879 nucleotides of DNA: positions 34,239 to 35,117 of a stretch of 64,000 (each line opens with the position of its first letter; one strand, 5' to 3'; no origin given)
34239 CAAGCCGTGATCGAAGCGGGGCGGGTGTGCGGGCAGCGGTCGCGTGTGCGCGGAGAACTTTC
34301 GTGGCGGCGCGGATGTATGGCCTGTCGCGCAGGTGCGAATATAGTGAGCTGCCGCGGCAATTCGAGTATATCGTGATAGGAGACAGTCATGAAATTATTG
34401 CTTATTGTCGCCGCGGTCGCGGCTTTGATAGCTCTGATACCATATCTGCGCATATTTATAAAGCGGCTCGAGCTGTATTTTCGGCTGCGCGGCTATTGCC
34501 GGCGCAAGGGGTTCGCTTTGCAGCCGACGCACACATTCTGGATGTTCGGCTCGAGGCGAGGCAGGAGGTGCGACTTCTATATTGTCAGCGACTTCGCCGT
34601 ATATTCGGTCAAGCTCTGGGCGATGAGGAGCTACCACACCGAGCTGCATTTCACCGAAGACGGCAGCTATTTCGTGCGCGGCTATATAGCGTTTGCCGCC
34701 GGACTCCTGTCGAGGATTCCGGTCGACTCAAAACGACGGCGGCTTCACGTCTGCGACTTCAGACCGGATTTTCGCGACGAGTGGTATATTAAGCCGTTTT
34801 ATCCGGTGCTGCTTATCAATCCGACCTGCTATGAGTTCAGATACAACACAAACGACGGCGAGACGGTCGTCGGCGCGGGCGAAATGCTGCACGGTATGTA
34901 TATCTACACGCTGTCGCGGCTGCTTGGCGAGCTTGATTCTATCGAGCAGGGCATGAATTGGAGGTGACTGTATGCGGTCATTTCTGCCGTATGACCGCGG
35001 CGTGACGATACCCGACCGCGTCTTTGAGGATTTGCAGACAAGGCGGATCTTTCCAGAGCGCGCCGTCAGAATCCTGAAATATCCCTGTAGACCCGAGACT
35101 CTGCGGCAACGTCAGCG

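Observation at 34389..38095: Translationally coupled operon of a small membrane protein plus two complementary-degenerate MutS-domain-V ATPases lacking mismatch-recognition and nuclease domains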

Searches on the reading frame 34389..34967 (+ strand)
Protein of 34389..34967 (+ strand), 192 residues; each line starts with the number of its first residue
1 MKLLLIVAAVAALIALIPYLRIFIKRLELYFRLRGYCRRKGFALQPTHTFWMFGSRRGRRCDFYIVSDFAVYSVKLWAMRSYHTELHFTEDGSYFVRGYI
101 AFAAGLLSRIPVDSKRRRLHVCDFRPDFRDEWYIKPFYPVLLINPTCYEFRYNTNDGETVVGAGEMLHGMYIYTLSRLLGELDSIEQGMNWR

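Call 7: search_protein_families(library=pfam, proteins=[window:34389-34967:+], max_evalue=1)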
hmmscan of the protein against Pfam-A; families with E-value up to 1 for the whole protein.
window:34389-34967:+ (192 aa): 0 families

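Call 8: search_protein_families(library=ncbifam, proteins=[window:34389-34967:+], max_evalue=1)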
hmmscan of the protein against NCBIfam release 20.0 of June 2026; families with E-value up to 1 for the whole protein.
window:34389-34967:+ (192 aa): 0 families

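Call 9: search_protein_families(library=padloc, proteins=[window:34389-34967:+], max_evalue=1)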
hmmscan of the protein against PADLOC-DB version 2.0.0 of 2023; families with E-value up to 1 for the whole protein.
window:34389-34967:+ (192 aa): 0 families

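Call 27: find_homologous_proteins(query=window:34389-34967:+, max_evalue=0.01)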
Query window:34389-34967:+ (192 aa): 25 proteins with E <= 0.01 among 758 candidates.
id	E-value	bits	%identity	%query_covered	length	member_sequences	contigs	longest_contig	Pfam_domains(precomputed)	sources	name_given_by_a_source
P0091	5.8e-123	426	95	91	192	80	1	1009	-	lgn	-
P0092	1.1e-60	223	56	94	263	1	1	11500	-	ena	-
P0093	1.4e-58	216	52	96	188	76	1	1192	-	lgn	-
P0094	1.2e-57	213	52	96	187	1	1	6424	-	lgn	-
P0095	2.0e-57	212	50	95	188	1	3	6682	-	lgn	-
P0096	4.1e-57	211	55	94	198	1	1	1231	-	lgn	-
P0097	5.3e-57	211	51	94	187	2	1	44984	-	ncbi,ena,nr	ncbi:MAG: hypothetical protein IJW92_06215 [Clostridia bacterium]|nr:hypothetical protein [Clostridi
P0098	1.3e-52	197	49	90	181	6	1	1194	-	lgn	-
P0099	2.4e-52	196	49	95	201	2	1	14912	-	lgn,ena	-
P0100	2.6e-49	186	49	97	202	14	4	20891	-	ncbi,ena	-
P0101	2.0e-46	176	44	93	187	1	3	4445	-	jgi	-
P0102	4.8e-43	165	45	86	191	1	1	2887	-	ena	-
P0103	7.4e-43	165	46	87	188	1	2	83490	-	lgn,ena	-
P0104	1.1e-41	161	44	97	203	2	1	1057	-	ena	-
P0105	3.3e-40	156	42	86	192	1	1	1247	-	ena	-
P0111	4.6e-37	146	39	92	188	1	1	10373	-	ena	-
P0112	9.3e-37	145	43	86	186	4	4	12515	-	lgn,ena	-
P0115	5.8e-27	113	36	95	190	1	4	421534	-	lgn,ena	-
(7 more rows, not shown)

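Call 28: find_encoding_contigs(protein=P0097, flank=8000, max_places=1)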
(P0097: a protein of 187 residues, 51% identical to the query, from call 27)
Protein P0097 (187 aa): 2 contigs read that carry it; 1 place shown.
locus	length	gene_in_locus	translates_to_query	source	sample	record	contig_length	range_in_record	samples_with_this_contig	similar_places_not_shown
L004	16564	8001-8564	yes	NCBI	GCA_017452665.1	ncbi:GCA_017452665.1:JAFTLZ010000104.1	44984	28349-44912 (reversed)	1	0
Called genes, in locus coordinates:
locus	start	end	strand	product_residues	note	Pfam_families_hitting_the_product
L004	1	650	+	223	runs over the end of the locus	PF00834:Ribul_P_3_epim, PF00215:OMPdecase (faint)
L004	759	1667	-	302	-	PF01261:AP_endonuc_2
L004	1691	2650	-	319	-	PF03547:Mem_trans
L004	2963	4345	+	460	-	PF00999:Na_H_Exchanger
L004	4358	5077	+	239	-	PF02308:MgtC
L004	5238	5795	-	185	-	PF12671:Amidase_6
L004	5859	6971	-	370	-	PF00768:Peptidase_S11, PF13354:Beta-lactamase2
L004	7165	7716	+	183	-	PF21349:RUBY_RBDX, PF00210:Ferritin (faint), PF02915:Rubrerythrin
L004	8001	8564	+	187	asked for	-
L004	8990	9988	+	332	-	PF00488:MutS_V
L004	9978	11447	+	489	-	PF00488:MutS_V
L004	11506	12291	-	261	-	-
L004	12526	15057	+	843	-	PF04542:Sigma70_r2, PF04545:Sigma70_r4, PF08281:Sigma70_r4_2, PF21347:DUF3108_like (faint)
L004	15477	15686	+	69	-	PF13560:HTH_31, PF01381:HTH_3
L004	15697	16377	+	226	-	-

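Call 29: find_encoding_contigs(protein=P0103, flank=8000, max_places=1)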
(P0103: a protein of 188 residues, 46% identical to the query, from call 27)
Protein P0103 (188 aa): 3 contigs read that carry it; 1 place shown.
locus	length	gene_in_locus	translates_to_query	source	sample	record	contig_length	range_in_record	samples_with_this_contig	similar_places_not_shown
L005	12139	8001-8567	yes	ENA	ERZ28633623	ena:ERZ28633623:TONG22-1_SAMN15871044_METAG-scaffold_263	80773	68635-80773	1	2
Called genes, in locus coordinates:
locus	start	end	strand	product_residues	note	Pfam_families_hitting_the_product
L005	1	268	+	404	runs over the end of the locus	PF00275:EPSP_synthase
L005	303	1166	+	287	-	PF02153:PDH_N, PF20463:PDH_C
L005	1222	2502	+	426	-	PF01053:Cys_Met_Meta_PP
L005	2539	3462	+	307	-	PF04204:HTS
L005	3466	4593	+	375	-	PF00248:Aldo_ket_red, PF14697:Fer4_21 (faint), PF13183:Fer4_8 (faint), PF13746:Fer4_18 (faint), PF12838:Fer4_7 (weak), PF13187:Fer4_9, PF13534:Fer4_17 (weak)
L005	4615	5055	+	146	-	PF08973:TM1506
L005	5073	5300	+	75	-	PF00550:PP-binding (weak)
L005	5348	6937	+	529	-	PF03062:MBOAT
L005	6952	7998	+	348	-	PF27429:LB_356 (faint)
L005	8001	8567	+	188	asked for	-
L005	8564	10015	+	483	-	PF00488:MutS_V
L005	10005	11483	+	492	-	PF00488:MutS_V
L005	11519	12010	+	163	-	-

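Call 30: find_encoding_contigs(protein=P0115, flank=8000, max_places=1)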
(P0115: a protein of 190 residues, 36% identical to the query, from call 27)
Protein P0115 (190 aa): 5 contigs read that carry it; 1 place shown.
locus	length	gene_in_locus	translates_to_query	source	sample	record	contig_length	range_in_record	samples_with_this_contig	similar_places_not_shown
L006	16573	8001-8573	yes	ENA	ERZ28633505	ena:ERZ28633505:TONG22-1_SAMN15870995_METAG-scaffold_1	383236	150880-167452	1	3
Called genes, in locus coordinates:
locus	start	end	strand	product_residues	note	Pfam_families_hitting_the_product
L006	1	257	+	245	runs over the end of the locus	PF03009:GDPD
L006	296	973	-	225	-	PF07385:Lyx_isomer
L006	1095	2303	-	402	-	PF01120:Alpha_L_fucos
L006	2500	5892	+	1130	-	PF00005:ABC_tran, PF02463:SMC_N (weak), PF02687:FtsX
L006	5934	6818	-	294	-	PF00795:CN_hydrolase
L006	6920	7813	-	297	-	PF00892:EamA (weak)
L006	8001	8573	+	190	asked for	-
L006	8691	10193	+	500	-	-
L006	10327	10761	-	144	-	-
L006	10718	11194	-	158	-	-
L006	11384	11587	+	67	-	-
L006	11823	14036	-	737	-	PF17678:Glyco_hydro_92N, PF07971:Glyco_hydro_92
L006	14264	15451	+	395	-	PF07470:Glyco_hydro_88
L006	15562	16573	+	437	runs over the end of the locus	PF07470:Glyco_hydro_88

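Call 31: find_encoding_contigs(protein=P0100, flank=8000, max_places=1)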
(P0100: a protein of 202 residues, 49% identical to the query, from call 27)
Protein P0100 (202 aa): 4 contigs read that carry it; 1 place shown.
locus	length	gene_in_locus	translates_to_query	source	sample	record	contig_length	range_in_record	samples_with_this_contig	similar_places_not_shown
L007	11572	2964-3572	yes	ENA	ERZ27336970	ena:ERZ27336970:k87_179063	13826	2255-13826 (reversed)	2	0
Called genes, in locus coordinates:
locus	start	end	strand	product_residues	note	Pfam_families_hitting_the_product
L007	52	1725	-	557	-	PF04542:Sigma70_r2, PF04545:Sigma70_r4 (weak), PF08281:Sigma70_r4_2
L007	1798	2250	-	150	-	-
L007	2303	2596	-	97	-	PF13560:HTH_31 (weak), PF12844:HTH_19 (weak), PF13443:HTH_26 (weak), PF01381:HTH_3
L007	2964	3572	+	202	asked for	-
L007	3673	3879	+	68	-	PF02943:FeThRed_B (weak)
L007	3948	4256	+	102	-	PF00085:Thioredoxin, PF14595:Thioredoxin_9, PF13098:Thioredoxin_2 (weak)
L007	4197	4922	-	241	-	PF00027:cNMP_binding, PF13545:HTH_Crp_2, PF00325:Crp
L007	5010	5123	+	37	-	-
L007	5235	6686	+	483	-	PF07992:Pyr_redox_2, PF13738:Pyr_redox_3, PF00070:Pyr_redox, PF02852:Pyr_redox_dim, PF00581:Rhodanese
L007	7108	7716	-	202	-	PF12844:HTH_19, PF13560:HTH_31 (weak), PF01381:HTH_3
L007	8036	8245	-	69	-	PF05979:DUF896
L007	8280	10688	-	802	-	PF01588:tRNA_bind, PF03483:B3_4, PF03484:B5, PF17759:tRNA_synthFbeta, PF03147:FDX-ACB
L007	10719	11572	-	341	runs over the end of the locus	PF02912:Phe_tRNA-synt_N, PF01409:tRNA-synt_2d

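Call 41: predict_structure(alignment_id=A3)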
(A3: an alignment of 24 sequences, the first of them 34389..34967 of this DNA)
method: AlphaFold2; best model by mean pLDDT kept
length: 192 residues; sequences in the alignment: 24
mean_pLDDT: 91.9   pTM: 0.83
mean pLDDT of the five models: 91.9, 91.8, 91.3, 90.9, 90.3
residues with pLDDT >= 90: 153; 70-90: 29; 50-70: 10; < 50: 0
segments of 3 or more residues with pLDDT < 50: none
pLDDT, mean of each block of 10 residues (from residue 1): 95 92 93 97 95 83 96 94 94 94 71 93 95 97 94 96 94 96 85 59
secondary structure, 60 per line:
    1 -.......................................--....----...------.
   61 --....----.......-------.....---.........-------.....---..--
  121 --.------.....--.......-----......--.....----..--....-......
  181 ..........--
elements in order: H2-40 E43-46 E63-66 E71-77 E85-89 E93-101 E109-113 H130-134 E137-143 E149-154 E157-161 E170-173 H175-190

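Call 44: search_protein_representatives(alignment_id=A3)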
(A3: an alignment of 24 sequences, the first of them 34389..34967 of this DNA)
Query: 24 sequences, 189 profile positions. Proteins with E-value up to 0.001 (for the whole library): 753; up to 1e-10: 338; up to 1e-30: 129. The best 150 are listed.
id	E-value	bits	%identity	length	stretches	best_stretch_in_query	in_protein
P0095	2.6e-76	271.6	-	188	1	1-186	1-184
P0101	2.7e-72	258.5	-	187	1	3-186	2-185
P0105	4.5e-71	254.5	-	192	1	1-187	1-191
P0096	6.3e-71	254.1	-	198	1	2-187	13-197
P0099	1.3e-70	253.0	-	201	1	4-187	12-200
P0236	1.0e-69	250.1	-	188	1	1-186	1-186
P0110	2.4e-69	248.9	-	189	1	2-186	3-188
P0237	1.3e-68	246.5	-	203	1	1-188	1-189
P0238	5.0e-68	244.6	-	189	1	1-188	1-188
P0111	1.1e-67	243.4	-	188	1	1-188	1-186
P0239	2.9e-66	238.8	-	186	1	3-187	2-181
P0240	3.3e-63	228.9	-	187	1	2-185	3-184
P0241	6.0e-63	228.0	-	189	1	1-188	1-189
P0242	2.2e-62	226.2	-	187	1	1-186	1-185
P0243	4.2e-60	218.7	-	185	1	1-188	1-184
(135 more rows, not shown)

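Call 45: fold_search(model_id=the predicted structure, library=pdb)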
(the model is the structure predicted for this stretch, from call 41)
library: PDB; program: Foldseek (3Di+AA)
matches with E <= 10: 432; with E <= 0.001: 0
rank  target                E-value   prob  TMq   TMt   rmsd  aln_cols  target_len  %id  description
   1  2eo0_A                2.9e-02  0.77  0.31  0.41  10.3       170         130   12  Crystal Structure of Holliday Junction Resolvase ST1444 (released 2007-10-02)
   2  2eo0_B                3.6e-02  0.60  0.27  0.38  11.3       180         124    9  Crystal Structure of Holliday Junction Resolvase ST1444 (released 2007-10-02)
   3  4tkd_C                4.6e-02  0.47  0.21  0.30  11.9       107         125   17  Sulfolobus solfataricus HJC mutants (released 2015-08-12)
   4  1ob8_A                6.3e-02  0.84  0.35  0.52   6.9       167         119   14  Holliday Junction Resolving Enzyme (released 2004-10-15)
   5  1ob8_B                8.1e-02  0.84  0.37  0.52   6.8       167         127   14  Holliday Junction Resolving Enzyme (released 2004-10-15)
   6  4tkd_A                8.1e-02  0.60  0.31  0.44   7.7       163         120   12  Sulfolobus solfataricus HJC mutants (released 2015-08-12)
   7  4tkd_D                1.2e-01  0.51  0.31  0.46   7.6       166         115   13  Sulfolobus solfataricus HJC mutants (released 2015-08-12)
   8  4tkd_B                1.4e-01  0.33  0.26  0.39   9.7       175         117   11  Sulfolobus solfataricus HJC mutants (released 2015-08-12)
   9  1ob9                  1.5e-01  0.66  0.36  0.51   7.5       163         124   13  Holliday Junction Resolving Enzyme (released 2004-10-15)
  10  2fco_B                2.0e-01  0.23  0.19  0.22   4.4        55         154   14  Crystal Structure of Bacillus stearothermophilus PrfA-Holliday Junction Resolvase (released 2006-11-21)
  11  2wiw_B                2.2e-01  0.30  0.30  0.41   9.3       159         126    9  Crystal structures of Holliday junction resolvases from Archaeoglobus fulgidus bound to DNA substrate (released 2009-05-26)
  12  2fco_A                2.6e-01  0.30  0.20  0.24   5.1        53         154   13  Crystal Structure of Bacillus stearothermophilus PrfA-Holliday Junction Resolvase (released 2006-11-21)
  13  1gef_A                3.1e-01  0.47  0.21  0.31   6.7        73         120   11  Crystal structure of the archaeal holliday junction resolvase HJC (released 2001-03-21)
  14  5bpt                  3.5e-01  0.05  0.13  0.06  13.3       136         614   10  Atomic-resolution structures of the APC/C subunits Apc4 and the Apc5 N-terminal domain (released 2015-09-02)
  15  2wcw_C                3.7e-01  0.21  0.27  0.37  11.2       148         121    7  1.6A resolution structure of Archaeoglobus fulgidus Hjc, a Holliday junction resolvase from an archaeal hyperthermophi (released 2009-03-24)
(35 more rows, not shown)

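Call 82: fold_search(model_id=the predicted structure, library=viral)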
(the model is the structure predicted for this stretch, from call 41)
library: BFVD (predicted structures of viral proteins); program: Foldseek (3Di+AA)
matches with E <= 10: 474; with E <= 0.001: 0
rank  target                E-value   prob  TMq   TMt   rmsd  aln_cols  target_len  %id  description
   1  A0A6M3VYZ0            1.3e-02  0.85  0.28  0.41  10.2       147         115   10  Putative Holliday junction resolvase [Saccharolobus solfataricus rod-shaped virus 1]
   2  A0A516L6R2            2.9e-02  0.66  0.24  0.31  12.7       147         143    7  (no name in the UniProt tables at hand)
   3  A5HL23                2.9e-02  0.47  0.20  0.29  14.5       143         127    8  PfWMP3_29 [Phormidium phage Pf-WMP3]
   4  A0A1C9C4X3            4.0e-02  0.66  0.30  0.14  11.1       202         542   11  Uncharacterized protein [Heterosigma akashiwo virus 01]
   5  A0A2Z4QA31            1.3e-01  0.41  0.29  0.26   7.4       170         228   10  (no name in the UniProt tables at hand)
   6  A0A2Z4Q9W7            1.4e-01  0.33  0.28  0.25   8.0       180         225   10  (no name in the UniProt tables at hand)
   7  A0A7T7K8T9            1.6e-01  0.51  0.23  0.33   8.9        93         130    9  (no name in the UniProt tables at hand)
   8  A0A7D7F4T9            2.0e-01  0.28  0.19  0.25  12.8        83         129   10  (no name in the UniProt tables at hand)
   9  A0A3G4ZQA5            2.7e-01  0.33  0.16  0.07   4.8        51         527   12  DUF2726 domain-containing protein [Barrevirus sp.]
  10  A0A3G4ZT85            2.9e-01  0.35  0.34  0.30   7.5       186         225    9  Uncharacterized protein [Edafosvirus sp.]
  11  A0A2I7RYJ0            2.9e-01  0.18  0.16  0.22  10.4        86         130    8  (no name in the UniProt tables at hand)
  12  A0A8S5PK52            3.1e-01  0.33  0.31  0.26   7.0       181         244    8  Restriction endonuclease [Siphoviridae sp. ctXBp18]
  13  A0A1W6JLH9            3.1e-01  0.08  0.13  0.20  15.4       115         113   15  LamB/ Ycsf family protein [Lactococcus phage AM8]
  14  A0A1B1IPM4            3.3e-01  0.66  0.21  0.30   3.1        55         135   14  (no name in the UniProt tables at hand)
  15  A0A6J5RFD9            3.3e-01  0.63  0.23  0.26   3.0        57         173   10  Uncharacterized protein [uncultured Caudovirales phage]
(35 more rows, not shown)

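Call 90: search_protein_families(library=pfam, proteins=[L006:8691-10193:+, L005:11519-12010:+, L005:6952-7998:+], max_evalue=0.1)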
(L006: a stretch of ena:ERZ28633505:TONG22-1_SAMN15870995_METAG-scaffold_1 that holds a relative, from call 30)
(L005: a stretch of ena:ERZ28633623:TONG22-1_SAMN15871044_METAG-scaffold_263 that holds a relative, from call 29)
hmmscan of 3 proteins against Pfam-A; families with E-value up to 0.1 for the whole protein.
L006:8691-10193:+ (500 aa): 1 family
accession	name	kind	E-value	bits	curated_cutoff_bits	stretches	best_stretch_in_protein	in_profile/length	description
PF13229.12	Beta_helix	-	0.0047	17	25.9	1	242-428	7-158/158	Right handed beta helix region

L005:11519-12010:+ (163 aa): 1 family
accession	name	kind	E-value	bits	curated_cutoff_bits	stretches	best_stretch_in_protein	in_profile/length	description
PF14504.11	CAP_assoc_N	-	0.014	15.6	29.3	1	110-157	2-53/140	CAP-associated N-terminal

L005:6952-7998:+ (348 aa): 2 families
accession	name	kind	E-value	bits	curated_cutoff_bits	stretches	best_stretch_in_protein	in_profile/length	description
PF13472.12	Lipase_GDSL_2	-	0.013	16.5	32.9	1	245-300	121-177/178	GDSL-like Lipase/Acylhydrolase family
PF03872.18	RseA_N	-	0.09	13.8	24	0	86-113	27-54/87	Anti sigma-E protein RseA, N-terminal domain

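Call 94: find_encoding_contigs(protein=P0092, flank=4500, max_places=1)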
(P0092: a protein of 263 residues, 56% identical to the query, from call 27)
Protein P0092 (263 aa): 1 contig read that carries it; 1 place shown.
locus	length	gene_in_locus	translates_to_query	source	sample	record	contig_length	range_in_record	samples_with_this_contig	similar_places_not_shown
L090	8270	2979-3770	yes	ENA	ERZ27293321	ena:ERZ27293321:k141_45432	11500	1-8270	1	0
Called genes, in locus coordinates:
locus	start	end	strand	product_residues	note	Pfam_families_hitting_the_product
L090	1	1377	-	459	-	?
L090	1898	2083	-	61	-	-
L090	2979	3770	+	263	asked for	-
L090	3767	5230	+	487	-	PF00488:MutS_V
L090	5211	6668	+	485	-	PF00488:MutS_V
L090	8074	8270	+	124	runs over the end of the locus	PF20648:DUF6809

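Call 95: find_encoding_contigs(protein=P0099, flank=4500, max_places=1)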
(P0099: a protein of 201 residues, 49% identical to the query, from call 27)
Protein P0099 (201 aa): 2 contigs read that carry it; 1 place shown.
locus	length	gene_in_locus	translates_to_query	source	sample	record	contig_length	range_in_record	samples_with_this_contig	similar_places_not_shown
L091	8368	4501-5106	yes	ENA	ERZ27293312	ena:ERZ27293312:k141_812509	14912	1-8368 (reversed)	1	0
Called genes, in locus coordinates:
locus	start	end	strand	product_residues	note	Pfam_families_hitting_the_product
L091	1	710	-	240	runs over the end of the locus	PF00149:Metallophos, PF12850:Metallophos_2 (faint)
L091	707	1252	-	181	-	PF14385:DUF4416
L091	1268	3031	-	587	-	PF05833:NFACT_N, PF05670:NFACT-R_1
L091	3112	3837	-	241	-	-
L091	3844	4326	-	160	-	PF00293:NUDIX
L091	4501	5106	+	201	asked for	-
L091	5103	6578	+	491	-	PF00488:MutS_V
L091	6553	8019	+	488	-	PF00488:MutS_V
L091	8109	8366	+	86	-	?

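Call 96: find_encoding_contigs(protein=P0111, flank=4500, max_places=1)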
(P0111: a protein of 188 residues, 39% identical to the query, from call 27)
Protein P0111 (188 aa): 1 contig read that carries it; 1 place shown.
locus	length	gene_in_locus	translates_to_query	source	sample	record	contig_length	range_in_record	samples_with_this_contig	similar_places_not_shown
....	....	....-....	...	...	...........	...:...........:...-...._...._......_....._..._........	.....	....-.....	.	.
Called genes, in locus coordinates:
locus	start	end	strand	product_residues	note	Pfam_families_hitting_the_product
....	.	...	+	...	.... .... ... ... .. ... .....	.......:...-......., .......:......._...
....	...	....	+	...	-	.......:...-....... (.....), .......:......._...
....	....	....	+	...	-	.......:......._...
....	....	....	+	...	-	-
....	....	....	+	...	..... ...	-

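Call 97: find_encoding_contigs(protein=P0112, flank=4500, max_places=1)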
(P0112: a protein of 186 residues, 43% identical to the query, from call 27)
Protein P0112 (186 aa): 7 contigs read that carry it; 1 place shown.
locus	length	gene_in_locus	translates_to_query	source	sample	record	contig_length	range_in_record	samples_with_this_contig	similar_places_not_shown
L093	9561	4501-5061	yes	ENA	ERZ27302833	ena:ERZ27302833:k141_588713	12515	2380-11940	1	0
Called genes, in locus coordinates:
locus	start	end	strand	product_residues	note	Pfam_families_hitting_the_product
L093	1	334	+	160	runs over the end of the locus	PF13527:Acetyltransf_9, PF00583:Acetyltransf_1, PF13673:Acetyltransf_10, PF13508:Acetyltransf_7 (weak)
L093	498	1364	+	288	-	PF02645:DegV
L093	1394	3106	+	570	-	PF02734:Dak2, PF21645:FakA-like_M, PF13684:FakA-like_C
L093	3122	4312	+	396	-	PF01594:AI-2E_transport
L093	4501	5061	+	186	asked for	-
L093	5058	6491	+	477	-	PF00488:MutS_V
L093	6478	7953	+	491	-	PF00488:MutS_V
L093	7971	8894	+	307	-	PF00795:CN_hydrolase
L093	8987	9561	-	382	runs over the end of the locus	?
